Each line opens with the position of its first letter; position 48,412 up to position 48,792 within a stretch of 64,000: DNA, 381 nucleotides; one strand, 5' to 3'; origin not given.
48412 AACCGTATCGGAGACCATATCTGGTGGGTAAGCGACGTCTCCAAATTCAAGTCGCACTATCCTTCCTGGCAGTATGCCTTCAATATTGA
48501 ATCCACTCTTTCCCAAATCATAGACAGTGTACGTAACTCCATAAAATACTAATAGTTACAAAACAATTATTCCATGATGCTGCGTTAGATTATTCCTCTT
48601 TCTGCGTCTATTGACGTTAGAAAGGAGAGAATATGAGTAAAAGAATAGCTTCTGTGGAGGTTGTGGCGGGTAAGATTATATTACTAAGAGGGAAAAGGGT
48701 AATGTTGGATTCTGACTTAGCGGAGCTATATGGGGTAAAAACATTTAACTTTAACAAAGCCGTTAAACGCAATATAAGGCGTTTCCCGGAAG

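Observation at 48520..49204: ORF6N-domain cassette shares its 5' leader with the RAYT cassette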

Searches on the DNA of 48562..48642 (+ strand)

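Call 76: build_rna_model(alignment_id=A1, structure=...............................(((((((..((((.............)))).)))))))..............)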
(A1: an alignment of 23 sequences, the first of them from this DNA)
Model R1 built from alignment A1 (23 sequences, 83 columns); structure: as given.
model positions 81; base pairs 11; branch points 0; effective number of sequences 11.37; information 0.7 bits per position. Calibrated on 0.2 Mb of random sequence (short: E-values are rough).
structure used (alignment columns):
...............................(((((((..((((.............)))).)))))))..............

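Call 78: search_with_rna_model(model_id=R1, sources=[window, L009, L010, L012, L013, L015, L018, L038, L039, L040, L041, L042, L043, L044, L045, L046, L047, L048, L049, L050, L051, L052, L053, L054, L055, L056, L057, L058, L059, L060, L061, L062, L063, L064, L065, L066, L067, L068, L069, L070, L071, L072, L073, L074, L075, L076, L077, L078, L079, L080, L081, L082, L083, L084, L085, L086, L087, L088, L089, L090, L091, L092, L093, L094, L095, L096, L097, L098, L099, L100, L101, L102, L103, L104, L105, L106, L107, L108, L109, L110, L111, L112, L113, L114, L115, L116, L117, L118, L119, L120, L121, L122, L123, L124, L125, L126, L127, L128, L129, L130], max_evalue=0.001, make_alignment=true)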
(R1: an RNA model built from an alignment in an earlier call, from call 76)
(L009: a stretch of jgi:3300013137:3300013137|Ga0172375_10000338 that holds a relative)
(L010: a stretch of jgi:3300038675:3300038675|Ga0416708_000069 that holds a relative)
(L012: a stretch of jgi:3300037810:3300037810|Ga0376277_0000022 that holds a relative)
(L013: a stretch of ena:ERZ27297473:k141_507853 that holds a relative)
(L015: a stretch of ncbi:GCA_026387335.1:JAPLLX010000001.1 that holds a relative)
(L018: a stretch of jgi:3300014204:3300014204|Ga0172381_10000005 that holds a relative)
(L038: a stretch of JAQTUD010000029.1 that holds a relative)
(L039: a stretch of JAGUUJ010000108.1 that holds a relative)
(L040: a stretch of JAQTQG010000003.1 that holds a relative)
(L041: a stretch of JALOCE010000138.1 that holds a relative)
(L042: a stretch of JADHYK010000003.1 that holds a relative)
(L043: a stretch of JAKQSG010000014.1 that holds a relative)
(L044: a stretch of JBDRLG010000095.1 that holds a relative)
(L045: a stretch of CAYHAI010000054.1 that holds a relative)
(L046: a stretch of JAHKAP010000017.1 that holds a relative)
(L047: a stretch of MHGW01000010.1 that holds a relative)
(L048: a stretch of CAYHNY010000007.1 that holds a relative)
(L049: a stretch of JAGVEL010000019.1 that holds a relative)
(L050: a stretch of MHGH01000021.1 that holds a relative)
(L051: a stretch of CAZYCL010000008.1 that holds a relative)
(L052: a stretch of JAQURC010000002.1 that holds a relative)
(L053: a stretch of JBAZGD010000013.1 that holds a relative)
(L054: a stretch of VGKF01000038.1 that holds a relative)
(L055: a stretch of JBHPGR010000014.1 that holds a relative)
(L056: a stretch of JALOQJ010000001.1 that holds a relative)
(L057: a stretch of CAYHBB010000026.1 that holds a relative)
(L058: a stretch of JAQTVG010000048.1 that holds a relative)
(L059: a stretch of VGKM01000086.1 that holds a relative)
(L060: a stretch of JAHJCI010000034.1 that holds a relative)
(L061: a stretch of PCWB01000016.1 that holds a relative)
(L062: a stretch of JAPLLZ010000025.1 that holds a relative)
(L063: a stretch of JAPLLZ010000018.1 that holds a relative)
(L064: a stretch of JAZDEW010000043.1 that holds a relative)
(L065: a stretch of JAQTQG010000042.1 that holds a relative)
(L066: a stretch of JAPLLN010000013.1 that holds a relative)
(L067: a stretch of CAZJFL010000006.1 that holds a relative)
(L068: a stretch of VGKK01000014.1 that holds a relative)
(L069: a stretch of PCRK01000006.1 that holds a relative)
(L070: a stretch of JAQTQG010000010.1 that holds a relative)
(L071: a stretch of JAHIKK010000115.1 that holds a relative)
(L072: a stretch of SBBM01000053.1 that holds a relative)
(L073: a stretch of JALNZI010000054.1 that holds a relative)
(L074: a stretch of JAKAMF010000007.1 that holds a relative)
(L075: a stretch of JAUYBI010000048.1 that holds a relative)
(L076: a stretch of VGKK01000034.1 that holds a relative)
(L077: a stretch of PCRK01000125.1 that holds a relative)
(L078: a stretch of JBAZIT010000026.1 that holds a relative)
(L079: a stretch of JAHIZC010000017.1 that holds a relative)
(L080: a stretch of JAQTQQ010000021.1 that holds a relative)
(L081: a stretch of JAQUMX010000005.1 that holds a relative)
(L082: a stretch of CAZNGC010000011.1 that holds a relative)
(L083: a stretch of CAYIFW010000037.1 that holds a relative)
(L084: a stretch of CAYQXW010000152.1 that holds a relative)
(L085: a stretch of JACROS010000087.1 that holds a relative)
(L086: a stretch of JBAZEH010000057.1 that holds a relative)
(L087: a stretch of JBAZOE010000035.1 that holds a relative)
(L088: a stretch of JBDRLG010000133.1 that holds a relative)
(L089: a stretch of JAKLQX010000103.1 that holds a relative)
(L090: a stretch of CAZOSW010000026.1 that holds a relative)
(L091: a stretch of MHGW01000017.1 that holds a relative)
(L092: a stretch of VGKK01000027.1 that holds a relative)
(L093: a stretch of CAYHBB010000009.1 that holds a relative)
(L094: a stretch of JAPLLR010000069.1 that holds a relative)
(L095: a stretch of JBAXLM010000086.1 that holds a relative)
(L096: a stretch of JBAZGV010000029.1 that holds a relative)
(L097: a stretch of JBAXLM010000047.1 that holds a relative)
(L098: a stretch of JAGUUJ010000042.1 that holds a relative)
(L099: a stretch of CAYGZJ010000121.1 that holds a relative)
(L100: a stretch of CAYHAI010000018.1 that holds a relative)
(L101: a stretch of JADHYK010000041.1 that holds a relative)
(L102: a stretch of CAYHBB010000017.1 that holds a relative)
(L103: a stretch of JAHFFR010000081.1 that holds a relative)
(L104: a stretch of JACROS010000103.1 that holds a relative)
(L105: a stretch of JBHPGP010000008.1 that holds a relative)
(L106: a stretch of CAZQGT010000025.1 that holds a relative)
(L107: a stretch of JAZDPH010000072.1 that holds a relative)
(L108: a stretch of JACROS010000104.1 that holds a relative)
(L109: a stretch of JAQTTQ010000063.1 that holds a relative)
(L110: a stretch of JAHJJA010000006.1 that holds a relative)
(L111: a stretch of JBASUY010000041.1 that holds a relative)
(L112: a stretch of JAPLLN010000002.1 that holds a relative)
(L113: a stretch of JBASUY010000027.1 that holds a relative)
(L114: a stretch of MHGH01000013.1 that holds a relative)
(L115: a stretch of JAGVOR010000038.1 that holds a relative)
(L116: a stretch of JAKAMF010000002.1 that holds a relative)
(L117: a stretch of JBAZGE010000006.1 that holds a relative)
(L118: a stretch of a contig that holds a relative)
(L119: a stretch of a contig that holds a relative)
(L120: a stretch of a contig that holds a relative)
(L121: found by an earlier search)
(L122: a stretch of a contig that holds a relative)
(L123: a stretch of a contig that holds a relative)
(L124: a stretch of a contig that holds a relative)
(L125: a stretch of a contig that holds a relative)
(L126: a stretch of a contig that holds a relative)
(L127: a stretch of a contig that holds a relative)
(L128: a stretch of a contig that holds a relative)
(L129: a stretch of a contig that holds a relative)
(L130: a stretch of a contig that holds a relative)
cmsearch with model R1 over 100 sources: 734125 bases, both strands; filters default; matches with E-value up to 0.001: 101.
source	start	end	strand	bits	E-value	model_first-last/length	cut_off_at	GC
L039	1616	1696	-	74.5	4.1e-12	1-81/81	no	0.36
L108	4347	4427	-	71.7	1.6e-11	1-81/81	no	0.28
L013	4930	5010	+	70.8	2.4e-11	1-81/81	no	0.27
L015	4930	5010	+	69.3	4.9e-11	1-81/81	no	0.4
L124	2136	2216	+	68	9.2e-11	1-81/81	no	0.32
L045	7656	7737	-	67.8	9.9e-11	1-81/81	no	0.34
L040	1141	1222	-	66.6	1.7e-10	1-81/81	no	0.37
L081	267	347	-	66.4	1.9e-10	1-81/81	no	0.33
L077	1160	1241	-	66.2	2.1e-10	1-81/81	no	0.29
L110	6483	6564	+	66.1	2.2e-10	1-81/81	no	0.33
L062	2485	2565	+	65.7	2.7e-10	1-81/81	no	0.31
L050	5649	5729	-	65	3.7e-10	1-81/81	no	0.31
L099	1650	1730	+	64.9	3.9e-10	1-81/81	no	0.33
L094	7637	7717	-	64.6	4.5e-10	1-81/81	no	0.41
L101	2590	2670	-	63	9.5e-10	1-81/81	no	0.36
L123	5348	5429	-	62.8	1.1e-09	1-81/81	no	0.3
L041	3787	3867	-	62.7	1.1e-09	1-81/81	no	0.35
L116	437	517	-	61.6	1.9e-09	1-81/81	no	0.32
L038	2273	2353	+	61.2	2.2e-09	1-81/81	no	0.31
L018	4928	5008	+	61.1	2.3e-09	1-81/81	no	0.38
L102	820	900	-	60.7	2.8e-09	1-81/81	no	0.44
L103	1137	1217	+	60.6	3e-09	1-81/81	no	0.36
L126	529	609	-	60.5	3e-09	1-81/81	no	0.37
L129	5039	5120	-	59.9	4.2e-09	1-81/81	no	0.26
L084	1541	1620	-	59.8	4.4e-09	1-81/81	no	0.31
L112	4244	4323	+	59.6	4.7e-09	1-81/81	no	0.31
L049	1495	1575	+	59.2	5.6e-09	1-81/81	no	0.4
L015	6345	6425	+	59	6.4e-09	1-81/81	no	0.35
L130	1872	1952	-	58.8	6.9e-09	1-81/81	no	0.36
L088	2509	2590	+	58.8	7.1e-09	1-81/81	no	0.33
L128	6721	6801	-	58.7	7.3e-09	1-81/81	no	0.36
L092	6009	6089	+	58.6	7.6e-09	1-81/81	no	0.43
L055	2057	2137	-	58.5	8e-09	1-81/81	no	0.43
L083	720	801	-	57.4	1.3e-08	1-81/81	no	0.33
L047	2612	2690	-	57.1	1.5e-08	1-81/81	no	0.27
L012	3933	4013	+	56.8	1.8e-08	1-81/81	no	0.35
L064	1816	1896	+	56.8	1.8e-08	1-81/81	no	0.32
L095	240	321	+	56.4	2.2e-08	1-81/81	no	0.34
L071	5302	5383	-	56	2.6e-08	1-81/81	no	0.37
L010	3931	4011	+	55.5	3.3e-08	1-81/81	no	0.36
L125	2164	2244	-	55.3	3.7e-08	1-81/81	no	0.44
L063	4524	4603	-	54.8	4.6e-08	1-81/81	no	0.35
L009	3929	4010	+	54.5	5.3e-08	1-81/81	no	0.39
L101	507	588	-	54.4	5.4e-08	1-81/81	no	0.34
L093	3744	3824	-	54.2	6.1e-08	1-81/81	no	0.47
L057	4071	4151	+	54.1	6.2e-08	1-81/81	no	0.33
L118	5729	5809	-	53.9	6.8e-08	1-81/81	no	0.36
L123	5249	5329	-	53.1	1e-07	1-81/81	no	0.28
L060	2324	2405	-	52.3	1.5e-07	1-81/81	no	0.33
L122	4942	5022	+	52.3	1.5e-07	1-81/81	no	0.36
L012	2468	2547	+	52.2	1.5e-07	1-81/81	no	0.35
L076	3981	4061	+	51.4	2.2e-07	1-81/81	no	0.31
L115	959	1040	-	51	2.7e-07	1-81/81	no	0.29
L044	1649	1729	-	50.4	3.6e-07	1-81/81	no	0.3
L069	479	559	-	50.4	3.7e-07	1-81/81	no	0.33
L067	2026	2106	+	49.3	6e-07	1-81/81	no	0.47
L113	2418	2498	-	48.7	8e-07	1-81/81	no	0.37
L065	3327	3407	-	48.6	8.4e-07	1-81/81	no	0.37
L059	2874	2954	+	48.4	9.5e-07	1-81/81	no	0.33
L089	1497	1577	+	48.3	9.6e-07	1-81/81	no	0.38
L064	85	187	+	48.2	1e-06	1-81/81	no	0.31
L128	7423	7504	-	48.2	1e-06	1-81/81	no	0.33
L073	4511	4588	+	47.7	1.3e-06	1-81/81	no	0.38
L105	6591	6672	+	47.6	1.4e-06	1-81/81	no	0.34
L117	123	204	-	47.5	1.4e-06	1-81/81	no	0.38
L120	1508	1586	-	47.3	1.5e-06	1-81/81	no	0.39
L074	951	1031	-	46.8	1.9e-06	1-81/81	no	0.31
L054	5198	5278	+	46.5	2.3e-06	1-81/81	no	0.36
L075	441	521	+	46.5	2.3e-06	1-81/81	no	0.3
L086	2657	2737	+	46.4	2.4e-06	1-81/81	no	0.42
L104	2121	2201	-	46.4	2.4e-06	1-81/81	no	0.37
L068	1324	1404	-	44.8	5.1e-06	1-81/81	no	0.3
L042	475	552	+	44.8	5.2e-06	1-81/81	no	0.37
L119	5405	5485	-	44.2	6.7e-06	1-81/81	no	0.33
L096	3326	3403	+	44.1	7e-06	1-81/81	no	0.31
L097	7703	7781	+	44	7.2e-06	1-81/81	no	0.35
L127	4808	4888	+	43.6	9e-06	1-81/81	no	0.36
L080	7597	7681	-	43.6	9.1e-06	1-81/81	no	0.35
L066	5918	6003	+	43.4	9.8e-06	1-81/81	no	0.4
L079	1042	1123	+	43.3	1e-05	1-81/81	no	0.3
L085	1075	1153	+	43.1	1.1e-05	1-81/81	no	0.29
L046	4512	4592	+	43.1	1.2e-05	1-81/81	no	0.36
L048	6175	6256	+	43.1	1.2e-05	1-81/81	no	0.38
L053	1909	1989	-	43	1.2e-05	1-81/81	no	0.48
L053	1329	1409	-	41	3e-05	1-81/81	no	0.36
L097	6198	6276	+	40.9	3.1e-05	1-81/81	no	0.38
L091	6696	6777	+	40.2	4.5e-05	1-81/81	no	0.41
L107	2714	2790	-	40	4.8e-05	1-81/81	no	0.34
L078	4444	4524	+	39.8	5.4e-05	1-81/81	no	0.32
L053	438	518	-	39.7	5.6e-05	1-81/81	no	0.48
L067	1867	1948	+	39.4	6.3e-05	1-81/81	no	0.34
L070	1888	1968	+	39.1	7.3e-05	1-81/81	no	0.32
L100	323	403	+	38.5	0.0001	1-81/81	no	0.3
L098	3541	3619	+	38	0.00012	1-81/81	no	0.35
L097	6852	6930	+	37.7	0.00015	1-81/81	no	0.43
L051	6645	6724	-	37.4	0.00016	1-81/81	no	0.44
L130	795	870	-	35.3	0.00044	1-81/81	no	0.3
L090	5168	5242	-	34.8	0.00056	1-81/81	no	0.36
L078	4730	4810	+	34.3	0.00073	1-81/81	no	0.4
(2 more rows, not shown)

Alignment A2: 101 matches aligned to the model, 115 columns, each read 5' to 3' on its own strand. Consensus structure (alignment columns), stored with it:
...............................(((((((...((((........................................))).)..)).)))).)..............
